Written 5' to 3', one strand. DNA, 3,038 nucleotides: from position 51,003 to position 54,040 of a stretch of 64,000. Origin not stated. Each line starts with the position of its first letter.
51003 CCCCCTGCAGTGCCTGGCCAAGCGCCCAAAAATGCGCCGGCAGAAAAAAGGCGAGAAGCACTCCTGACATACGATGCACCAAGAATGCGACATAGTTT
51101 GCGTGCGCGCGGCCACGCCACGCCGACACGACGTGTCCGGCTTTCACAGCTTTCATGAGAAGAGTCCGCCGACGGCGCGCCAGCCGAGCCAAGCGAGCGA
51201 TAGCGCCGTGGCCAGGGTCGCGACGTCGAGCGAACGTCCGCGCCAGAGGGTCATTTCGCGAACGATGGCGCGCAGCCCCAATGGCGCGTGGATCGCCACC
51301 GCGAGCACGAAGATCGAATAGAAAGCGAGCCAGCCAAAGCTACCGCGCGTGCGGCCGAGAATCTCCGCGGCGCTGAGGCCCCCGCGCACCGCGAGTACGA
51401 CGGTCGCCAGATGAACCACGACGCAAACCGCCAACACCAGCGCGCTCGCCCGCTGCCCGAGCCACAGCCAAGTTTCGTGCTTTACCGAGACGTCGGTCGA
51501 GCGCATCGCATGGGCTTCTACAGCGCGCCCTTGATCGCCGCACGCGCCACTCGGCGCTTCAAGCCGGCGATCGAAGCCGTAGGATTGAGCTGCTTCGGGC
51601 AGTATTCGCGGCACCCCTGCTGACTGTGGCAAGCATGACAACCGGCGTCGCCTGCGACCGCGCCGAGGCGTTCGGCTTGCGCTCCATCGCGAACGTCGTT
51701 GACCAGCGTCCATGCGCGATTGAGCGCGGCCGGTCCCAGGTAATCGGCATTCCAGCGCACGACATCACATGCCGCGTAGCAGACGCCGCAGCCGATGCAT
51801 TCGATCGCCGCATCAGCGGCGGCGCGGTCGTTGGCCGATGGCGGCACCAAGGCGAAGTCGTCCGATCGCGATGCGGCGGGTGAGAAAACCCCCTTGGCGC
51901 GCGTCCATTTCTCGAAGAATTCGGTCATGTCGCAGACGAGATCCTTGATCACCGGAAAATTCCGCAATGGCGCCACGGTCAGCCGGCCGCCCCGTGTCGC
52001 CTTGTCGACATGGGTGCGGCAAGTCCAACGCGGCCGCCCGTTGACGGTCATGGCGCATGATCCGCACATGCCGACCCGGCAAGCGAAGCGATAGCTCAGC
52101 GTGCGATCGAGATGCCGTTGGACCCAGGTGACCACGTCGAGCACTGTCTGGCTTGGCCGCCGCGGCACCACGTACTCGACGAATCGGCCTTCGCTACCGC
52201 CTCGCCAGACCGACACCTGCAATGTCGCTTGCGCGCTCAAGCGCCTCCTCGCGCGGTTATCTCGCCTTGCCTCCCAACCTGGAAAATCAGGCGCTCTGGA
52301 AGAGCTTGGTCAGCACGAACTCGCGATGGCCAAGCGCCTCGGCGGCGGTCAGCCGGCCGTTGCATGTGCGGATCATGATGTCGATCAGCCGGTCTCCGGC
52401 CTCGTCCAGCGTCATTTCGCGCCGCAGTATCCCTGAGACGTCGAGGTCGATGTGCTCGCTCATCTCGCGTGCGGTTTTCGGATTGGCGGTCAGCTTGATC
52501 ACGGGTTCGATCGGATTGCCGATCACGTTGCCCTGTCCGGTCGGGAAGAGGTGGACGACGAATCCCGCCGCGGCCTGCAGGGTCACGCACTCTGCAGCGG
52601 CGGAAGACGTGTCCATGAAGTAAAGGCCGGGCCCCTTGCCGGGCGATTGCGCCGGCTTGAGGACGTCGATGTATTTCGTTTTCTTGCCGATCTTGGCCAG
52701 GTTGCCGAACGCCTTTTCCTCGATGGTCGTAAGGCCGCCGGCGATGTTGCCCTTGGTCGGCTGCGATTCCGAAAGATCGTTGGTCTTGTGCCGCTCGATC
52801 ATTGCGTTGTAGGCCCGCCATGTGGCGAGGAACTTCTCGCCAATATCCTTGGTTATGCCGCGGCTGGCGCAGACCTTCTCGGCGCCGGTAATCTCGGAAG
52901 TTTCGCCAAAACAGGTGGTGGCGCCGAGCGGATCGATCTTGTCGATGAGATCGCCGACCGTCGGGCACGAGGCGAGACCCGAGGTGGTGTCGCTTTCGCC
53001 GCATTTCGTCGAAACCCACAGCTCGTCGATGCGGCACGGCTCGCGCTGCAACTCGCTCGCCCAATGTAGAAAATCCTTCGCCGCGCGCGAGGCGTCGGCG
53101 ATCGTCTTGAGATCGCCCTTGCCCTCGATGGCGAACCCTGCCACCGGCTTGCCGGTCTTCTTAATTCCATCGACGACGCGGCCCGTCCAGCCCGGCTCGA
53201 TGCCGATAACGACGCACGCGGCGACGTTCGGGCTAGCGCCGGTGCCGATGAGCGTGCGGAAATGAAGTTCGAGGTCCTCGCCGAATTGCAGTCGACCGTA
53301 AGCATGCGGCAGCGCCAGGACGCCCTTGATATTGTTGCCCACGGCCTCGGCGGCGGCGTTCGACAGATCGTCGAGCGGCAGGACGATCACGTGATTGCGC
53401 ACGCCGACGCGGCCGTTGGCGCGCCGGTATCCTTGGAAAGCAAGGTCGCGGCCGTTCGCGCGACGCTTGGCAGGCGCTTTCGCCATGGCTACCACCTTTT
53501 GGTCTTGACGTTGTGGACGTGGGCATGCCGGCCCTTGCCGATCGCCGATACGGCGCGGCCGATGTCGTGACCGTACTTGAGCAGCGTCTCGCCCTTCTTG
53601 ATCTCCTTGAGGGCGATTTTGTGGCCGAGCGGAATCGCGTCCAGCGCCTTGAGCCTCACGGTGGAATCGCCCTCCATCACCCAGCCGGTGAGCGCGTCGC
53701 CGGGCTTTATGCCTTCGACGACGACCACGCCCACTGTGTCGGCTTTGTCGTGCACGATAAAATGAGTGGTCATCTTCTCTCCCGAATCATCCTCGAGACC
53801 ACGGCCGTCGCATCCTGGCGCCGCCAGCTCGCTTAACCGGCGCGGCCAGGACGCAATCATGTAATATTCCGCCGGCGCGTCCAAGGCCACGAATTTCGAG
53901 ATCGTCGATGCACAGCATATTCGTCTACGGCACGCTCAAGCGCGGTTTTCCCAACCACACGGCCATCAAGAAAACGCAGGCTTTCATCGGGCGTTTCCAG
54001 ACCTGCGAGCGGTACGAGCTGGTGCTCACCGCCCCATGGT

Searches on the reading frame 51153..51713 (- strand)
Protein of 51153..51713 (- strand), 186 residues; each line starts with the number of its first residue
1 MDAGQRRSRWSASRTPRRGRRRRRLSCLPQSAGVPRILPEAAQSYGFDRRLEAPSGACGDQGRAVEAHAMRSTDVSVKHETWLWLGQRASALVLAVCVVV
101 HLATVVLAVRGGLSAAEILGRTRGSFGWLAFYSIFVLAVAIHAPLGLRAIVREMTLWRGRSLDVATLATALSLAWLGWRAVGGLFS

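Call 8: search_protein_families(library=pfam, proteins=[window:51153-51713:-], max_evalue=0.001)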
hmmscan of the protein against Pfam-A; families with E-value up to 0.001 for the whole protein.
window:51153-51713:- (186 aa): 1 family
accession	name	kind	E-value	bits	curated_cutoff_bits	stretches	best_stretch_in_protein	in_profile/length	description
PF01127.27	Sdh_cyt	-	2.7e-08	34.4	25.8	1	75-156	14-96/122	Succinate dehydrogenase/Fumarate reductase transmembrane subunit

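Call 27: search_protein_families(library=ncbifam, proteins=[window:51153-51713:-], max_evalue=0.001)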
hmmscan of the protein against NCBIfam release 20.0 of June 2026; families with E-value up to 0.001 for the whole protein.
window:51153-51713:- (186 aa): 2 families
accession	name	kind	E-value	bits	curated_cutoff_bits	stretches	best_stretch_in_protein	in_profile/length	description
TIGR02968.1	succ_dehyd_anc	equivalog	5.1e-05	23.4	41.8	1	84-152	8-73/105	succinate dehydrogenase, hydrophobic membrane anchor protein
NF010073.0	PRK13554.1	subfamily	0.00013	21.7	221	1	68-160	109-199/241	fumarate reductase cytochrome b-556 subunit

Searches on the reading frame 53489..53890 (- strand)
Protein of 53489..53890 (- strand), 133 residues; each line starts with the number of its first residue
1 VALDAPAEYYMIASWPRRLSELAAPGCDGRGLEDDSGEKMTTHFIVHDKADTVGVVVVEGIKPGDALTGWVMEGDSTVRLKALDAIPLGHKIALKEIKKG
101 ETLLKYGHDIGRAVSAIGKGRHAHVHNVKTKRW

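Call 8: search_protein_families(library=pfam, proteins=[window:53489-53890:-], max_evalue=0.001)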
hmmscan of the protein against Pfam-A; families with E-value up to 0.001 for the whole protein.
window:53489-53890:- (133 aa): 0 families

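Call 27: search_protein_families(library=ncbifam, proteins=[window:53489-53890:-], max_evalue=0.001)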
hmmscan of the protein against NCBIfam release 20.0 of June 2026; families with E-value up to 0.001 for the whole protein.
window:53489-53890:- (133 aa): 1 family
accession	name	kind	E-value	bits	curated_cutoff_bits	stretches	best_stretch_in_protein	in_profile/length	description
TIGR03248.1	galactar-dH20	equivalog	3.7e-08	32.3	730.85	1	49-126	7-76/507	galactarate dehydratase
